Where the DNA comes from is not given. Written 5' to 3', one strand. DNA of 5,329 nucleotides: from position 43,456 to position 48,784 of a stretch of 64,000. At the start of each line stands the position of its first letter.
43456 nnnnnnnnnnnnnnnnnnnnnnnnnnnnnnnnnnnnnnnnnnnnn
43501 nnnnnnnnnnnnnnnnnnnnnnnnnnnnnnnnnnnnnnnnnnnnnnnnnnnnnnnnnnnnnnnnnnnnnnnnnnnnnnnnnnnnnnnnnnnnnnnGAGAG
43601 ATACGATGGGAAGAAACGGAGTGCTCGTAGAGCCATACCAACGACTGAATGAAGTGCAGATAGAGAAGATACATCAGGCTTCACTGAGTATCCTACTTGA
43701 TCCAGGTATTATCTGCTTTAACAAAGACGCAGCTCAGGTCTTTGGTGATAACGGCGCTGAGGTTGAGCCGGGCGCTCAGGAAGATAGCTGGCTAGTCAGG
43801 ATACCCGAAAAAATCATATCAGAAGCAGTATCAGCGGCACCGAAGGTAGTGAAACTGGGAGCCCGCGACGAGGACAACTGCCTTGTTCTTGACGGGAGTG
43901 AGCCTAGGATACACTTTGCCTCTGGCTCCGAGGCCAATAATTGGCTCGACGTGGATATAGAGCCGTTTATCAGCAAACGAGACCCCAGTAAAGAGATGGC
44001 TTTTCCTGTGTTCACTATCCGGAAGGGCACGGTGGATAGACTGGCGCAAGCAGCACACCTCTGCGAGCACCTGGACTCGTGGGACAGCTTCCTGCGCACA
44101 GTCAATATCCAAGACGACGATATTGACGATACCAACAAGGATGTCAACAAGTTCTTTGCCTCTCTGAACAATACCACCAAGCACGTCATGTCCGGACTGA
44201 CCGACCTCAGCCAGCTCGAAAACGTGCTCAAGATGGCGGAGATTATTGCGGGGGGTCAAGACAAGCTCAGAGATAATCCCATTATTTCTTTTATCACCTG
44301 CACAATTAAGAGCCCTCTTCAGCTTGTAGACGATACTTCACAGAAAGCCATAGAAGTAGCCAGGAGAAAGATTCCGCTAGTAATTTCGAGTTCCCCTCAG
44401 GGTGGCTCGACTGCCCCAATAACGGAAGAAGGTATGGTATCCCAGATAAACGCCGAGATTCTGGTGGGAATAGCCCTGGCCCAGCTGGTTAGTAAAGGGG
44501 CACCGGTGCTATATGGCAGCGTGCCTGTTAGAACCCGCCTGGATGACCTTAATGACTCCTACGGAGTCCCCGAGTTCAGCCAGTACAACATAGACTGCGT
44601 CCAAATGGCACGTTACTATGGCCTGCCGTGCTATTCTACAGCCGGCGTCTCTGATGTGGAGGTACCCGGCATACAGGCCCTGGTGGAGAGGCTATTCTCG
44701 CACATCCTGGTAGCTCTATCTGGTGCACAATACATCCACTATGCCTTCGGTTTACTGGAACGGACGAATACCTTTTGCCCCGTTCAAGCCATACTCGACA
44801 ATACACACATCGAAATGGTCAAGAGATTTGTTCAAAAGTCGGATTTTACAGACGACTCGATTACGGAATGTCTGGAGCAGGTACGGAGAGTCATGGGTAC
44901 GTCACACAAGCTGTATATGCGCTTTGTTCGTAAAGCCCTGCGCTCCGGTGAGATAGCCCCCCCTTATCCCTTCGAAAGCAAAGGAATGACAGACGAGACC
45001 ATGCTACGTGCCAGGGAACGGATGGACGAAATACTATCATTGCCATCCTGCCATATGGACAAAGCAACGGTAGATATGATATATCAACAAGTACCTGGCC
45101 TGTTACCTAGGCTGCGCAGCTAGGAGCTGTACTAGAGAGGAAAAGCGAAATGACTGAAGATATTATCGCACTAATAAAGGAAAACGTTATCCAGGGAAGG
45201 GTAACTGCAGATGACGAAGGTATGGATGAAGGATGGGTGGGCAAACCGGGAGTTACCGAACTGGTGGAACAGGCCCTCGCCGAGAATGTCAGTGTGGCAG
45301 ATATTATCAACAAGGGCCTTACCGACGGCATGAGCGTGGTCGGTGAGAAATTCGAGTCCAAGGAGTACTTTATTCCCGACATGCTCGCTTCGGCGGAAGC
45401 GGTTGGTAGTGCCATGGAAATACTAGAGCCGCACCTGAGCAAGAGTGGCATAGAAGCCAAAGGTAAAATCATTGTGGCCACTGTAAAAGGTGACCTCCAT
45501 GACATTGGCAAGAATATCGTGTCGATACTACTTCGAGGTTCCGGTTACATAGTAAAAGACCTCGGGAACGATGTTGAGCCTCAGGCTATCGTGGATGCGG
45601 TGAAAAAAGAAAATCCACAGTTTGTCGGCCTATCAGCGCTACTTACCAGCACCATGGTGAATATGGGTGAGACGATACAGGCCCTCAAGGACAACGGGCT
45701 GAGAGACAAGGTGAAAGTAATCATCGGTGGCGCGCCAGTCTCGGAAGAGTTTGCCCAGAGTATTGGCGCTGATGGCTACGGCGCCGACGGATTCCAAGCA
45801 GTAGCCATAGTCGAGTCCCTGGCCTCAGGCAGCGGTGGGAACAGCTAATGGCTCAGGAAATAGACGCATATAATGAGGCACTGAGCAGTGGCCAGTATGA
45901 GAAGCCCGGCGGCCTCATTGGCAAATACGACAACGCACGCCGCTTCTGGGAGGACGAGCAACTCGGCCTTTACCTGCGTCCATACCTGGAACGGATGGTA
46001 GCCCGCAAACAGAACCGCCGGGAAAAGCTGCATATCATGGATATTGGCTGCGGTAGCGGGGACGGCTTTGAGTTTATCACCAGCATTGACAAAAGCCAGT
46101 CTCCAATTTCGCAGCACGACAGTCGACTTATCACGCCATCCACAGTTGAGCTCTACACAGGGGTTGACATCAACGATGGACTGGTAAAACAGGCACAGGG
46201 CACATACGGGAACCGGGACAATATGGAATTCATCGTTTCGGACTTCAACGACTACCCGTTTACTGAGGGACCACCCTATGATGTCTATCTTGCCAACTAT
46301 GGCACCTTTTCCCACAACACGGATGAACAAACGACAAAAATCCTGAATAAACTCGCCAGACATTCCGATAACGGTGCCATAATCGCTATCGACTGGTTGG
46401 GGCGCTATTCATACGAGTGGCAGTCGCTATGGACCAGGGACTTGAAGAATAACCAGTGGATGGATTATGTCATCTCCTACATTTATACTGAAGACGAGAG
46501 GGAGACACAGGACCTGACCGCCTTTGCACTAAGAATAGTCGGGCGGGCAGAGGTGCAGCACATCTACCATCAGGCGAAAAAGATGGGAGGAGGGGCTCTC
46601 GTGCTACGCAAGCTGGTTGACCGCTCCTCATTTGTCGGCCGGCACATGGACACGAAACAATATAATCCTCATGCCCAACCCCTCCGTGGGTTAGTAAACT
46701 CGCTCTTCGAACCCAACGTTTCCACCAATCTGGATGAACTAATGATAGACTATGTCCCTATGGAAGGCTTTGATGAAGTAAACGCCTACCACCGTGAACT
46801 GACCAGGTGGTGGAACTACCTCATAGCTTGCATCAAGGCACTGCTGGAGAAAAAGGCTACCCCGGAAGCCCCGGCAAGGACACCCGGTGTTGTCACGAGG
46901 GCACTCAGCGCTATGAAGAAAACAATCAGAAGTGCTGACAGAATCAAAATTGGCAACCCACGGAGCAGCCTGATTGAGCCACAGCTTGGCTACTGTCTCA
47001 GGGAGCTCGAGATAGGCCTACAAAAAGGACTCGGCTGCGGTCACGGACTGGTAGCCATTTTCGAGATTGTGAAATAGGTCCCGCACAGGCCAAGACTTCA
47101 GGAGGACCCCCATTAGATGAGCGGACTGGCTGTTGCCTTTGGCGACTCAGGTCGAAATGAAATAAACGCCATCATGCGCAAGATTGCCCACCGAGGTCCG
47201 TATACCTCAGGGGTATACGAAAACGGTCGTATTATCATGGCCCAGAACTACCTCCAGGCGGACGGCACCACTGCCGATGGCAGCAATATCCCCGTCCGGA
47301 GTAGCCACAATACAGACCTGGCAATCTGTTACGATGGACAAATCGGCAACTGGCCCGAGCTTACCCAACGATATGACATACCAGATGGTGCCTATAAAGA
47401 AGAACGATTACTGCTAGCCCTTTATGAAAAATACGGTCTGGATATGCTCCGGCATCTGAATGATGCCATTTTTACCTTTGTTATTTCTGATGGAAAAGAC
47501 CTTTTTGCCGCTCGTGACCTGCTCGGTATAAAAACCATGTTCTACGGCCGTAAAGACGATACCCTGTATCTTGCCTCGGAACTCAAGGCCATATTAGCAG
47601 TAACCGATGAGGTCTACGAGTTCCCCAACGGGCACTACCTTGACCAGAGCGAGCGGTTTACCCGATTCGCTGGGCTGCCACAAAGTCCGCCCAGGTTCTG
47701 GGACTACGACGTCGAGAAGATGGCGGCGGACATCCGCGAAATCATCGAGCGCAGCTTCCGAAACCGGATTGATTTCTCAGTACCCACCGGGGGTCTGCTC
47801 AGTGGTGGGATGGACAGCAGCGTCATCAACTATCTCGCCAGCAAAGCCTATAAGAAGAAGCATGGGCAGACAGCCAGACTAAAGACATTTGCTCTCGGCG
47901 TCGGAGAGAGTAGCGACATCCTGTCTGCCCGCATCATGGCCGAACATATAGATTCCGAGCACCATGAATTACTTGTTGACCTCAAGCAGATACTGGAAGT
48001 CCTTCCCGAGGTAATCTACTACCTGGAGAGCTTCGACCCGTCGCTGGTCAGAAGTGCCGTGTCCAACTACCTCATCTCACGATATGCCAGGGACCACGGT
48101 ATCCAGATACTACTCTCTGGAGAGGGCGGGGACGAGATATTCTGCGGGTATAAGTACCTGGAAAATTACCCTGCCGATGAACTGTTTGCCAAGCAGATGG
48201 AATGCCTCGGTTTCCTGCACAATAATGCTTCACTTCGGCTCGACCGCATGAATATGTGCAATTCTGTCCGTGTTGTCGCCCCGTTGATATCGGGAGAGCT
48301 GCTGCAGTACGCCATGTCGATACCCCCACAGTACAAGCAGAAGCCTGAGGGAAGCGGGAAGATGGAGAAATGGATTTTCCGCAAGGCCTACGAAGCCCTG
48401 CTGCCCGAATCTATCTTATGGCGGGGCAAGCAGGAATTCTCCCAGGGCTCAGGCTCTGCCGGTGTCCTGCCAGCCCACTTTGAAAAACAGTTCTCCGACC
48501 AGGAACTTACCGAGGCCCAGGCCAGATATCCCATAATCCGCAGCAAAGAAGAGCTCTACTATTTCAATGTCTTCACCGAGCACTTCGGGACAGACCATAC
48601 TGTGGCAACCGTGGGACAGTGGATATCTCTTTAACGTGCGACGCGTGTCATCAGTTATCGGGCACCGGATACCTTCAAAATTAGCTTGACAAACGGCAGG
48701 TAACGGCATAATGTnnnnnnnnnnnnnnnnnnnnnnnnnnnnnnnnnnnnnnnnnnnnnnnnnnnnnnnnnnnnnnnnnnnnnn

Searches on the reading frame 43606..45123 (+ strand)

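Call 3: search_protein_families(library=pfam, proteins=[window:43606-45123:+])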
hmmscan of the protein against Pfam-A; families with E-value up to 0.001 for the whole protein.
window:43606-45123:+ (505 aa): 1 family
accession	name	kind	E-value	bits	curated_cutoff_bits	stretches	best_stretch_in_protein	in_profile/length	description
PF06253.16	MTTB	-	1.1e-56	192.3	25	1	9-426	29-418/500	Trimethylamine methyltransferase (MTTB)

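Call 6: search_protein_families(library=ncbifam, proteins=[window:43606-45123:+])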
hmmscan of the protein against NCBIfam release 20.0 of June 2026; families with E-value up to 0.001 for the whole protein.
window:43606-45123:+ (505 aa): 1 family
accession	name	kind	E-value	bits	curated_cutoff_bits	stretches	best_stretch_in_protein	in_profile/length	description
TIGR02369.2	trimeth_pyl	equivalog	3.8e-83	279.6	525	1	14-420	6-385/469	[trimethylamine--corrinoid protein] Co-methyltransferase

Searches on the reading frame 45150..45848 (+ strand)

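Call 3: search_protein_families(library=pfam, proteins=[window:45150-45848:+])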
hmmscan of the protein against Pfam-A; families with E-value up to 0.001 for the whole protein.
window:45150-45848:+ (232 aa): 2 families
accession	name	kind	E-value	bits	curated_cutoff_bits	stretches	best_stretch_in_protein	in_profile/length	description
PF02310.24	B12-binding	-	2.9e-28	98.6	32.1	1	105-218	1-120/121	B12 binding domain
PF02607.22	B12-binding_2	-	3.8e-18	65.9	23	1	34-93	16-74/74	B12 binding domain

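Call 6: search_protein_families(library=ncbifam, proteins=[window:45150-45848:+])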
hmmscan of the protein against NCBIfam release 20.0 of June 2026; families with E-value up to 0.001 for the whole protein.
window:45150-45848:+ (232 aa): 17 families
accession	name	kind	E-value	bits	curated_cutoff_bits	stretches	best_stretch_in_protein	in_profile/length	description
NF047996.1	corrin_MtgC_2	exception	2.2e-60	203.7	370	1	35-225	20-210/212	glycine betaine-specific corrinoid protein MtgC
TIGR02370.1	pyl_corrinoid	subfamily_domain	2e-56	190.5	215.3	1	34-213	13-193/197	methyltransferase cognate corrinoid protein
NF041607.1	dimeth_corrin_MtbC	equivalog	1.6e-51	174.8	350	1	34-221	12-199/203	dimethylamine corrinoid protein MtbC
NF047995.1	corrinoid_MtgC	exception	2.9e-49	167.5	310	1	35-224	20-212/215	glycine betaine-specific corrinoid protein MtgC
TIGR02082.1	metH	equivalog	2.5e-41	141.4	1010.85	1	34-224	661-857/1182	methionine synthase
NF040669.1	MtaC2_Meth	equivalog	3.3e-40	138.1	450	1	35-224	58-245/267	methanol--corrinoid protein MtaC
NF040655.1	MtaC_Meth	equivalog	9e-35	119.9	420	1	35-226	51-239/253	methanol--corrinoid protein MtaC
NF007024.0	PRK09490.1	equivalog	1.2e-33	116.1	1497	1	38-200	680-845/1234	methionine synthase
TIGR00640.1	acid_CoA_mut_C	subfamily_domain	9.3e-08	32.1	57.45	1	104-199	2-96/132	methylmalonyl-CoA mutase C-terminal domain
NF040743.1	ornith_mutase_E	equivalog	1.1e-07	30.3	800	1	92-212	582-711/730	D-ornithine 4,5-aminomutase subunit OraE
NF052513.1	TransRegCarH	equivalog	1.5e-07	31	400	1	96-208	156-262/274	HTH-type transcriptional repressor CarH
NF002612.0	PRK02261.1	equivalog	1.4e-06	27.9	110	1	104-197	3-95/148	methylaspartate mutase subunit S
NF052385.1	Lys_5_6_beta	equivalog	2.4e-06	27.4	280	1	135-212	141-222/241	lysine 5,6-aminomutase subunit beta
NF006944.0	PRK09426.1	equivalog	3.3e-05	22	876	1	82-201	569-685/721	methylmalonyl-CoA mutase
TIGR02845.1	spore_V_AD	equivalog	0.00018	20.4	411.8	1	86-200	202-309/327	stage V sporulation protein AD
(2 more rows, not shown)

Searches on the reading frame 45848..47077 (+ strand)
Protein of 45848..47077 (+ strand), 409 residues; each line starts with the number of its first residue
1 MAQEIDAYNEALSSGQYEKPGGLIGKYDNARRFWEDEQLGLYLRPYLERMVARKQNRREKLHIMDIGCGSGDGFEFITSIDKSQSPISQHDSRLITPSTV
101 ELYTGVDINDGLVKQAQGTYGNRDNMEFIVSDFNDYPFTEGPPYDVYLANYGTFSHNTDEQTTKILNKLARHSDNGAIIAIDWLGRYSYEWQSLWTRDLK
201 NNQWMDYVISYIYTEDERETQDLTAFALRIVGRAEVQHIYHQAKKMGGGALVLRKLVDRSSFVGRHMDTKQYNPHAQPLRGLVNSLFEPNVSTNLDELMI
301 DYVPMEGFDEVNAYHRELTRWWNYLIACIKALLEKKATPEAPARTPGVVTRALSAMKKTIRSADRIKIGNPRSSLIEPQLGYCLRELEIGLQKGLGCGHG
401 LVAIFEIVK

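Call 3: search_protein_families(library=pfam, proteins=[window:45848-47077:+])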
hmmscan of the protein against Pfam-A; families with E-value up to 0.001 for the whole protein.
window:45848-47077:+ (409 aa): 4 families
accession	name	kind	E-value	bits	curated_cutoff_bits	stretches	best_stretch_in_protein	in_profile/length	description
PF13649.12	Methyltransf_25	-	2.1e-09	38.4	27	1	103-173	24-93/97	Methyltransferase domain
PF13847.12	Methyltransf_31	-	2e-06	28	27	1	59-182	3-110/145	Methyltransferase domain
PF08241.18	Methyltransf_11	-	9.2e-05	23.4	21.2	1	101-180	19-94/95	Methyltransferase domain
PF01209.24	Ubie_methyltran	-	0.00058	19.7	20.1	1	50-172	38-142/233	ubiE/COQ5 methyltransferase family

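Call 6: search_protein_families(library=ncbifam, proteins=[window:45848-47077:+])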
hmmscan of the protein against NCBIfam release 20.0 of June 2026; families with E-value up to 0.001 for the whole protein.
window:45848-47077:+ (409 aa): 0 families

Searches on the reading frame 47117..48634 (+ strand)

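Call 3: search_protein_families(library=pfam, proteins=[window:47117-48634:+])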
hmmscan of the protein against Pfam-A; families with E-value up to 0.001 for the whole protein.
window:47117-48634:+ (505 aa): 3 families
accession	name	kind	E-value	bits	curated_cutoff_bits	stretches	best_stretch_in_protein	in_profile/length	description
PF00733.27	Asn_synthase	-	1.2e-59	203.2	21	2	206-350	2-139/354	Asparagine synthase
PF13537.11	GATase_7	-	3.9e-15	56.4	25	1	55-161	11-123/123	Glutamine amidotransferase domain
PF13522.11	GATase_6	-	1.1e-10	42.1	27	1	31-155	4-130/130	Glutamine amidotransferase domain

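Call 6: search_protein_families(library=ncbifam, proteins=[window:47117-48634:+])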
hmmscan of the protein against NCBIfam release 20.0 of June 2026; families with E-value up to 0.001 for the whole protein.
window:47117-48634:+ (505 aa): 7 families
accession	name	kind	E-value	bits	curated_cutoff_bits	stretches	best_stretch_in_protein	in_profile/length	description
NF006949.0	PRK09431.1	equivalog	1.3e-117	393.7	499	1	12-500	17-516/554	asparagine synthase B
TIGR01536.1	asn_synth_AEB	equivalog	6.3e-79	266.3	267.1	2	13-358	17-384/517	asparagine synthase (glutamine-hydrolyzing)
TIGR03104.1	trio_amidotrans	equivalog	3.1e-38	131.4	570.1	2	202-348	241-383/589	N-acetylglutaminylglutamine amidotransferase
TIGR03108.1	eps_aminotran_1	hypoth_equivalog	4.9e-37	127.9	816.9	3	199-349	236-378/628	XrtA/PEP-CTERM system amidotransferase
NF033535.1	lass_lactam_cya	exception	3.4e-36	125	525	2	13-163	17-169/668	lasso peptide isopeptide bond-forming cyclase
NF033561.1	macrolact_Ik_Al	subfamily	1.3e-08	33.9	300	1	165-344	157-333/561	albusnodin/ikarugamycin family macrolactam cyclase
TIGR00364.1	TIGR00364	equivalog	0.00078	19.1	150.3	0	227-292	4-62/201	7-cyano-7-deazaguanine synthase QueC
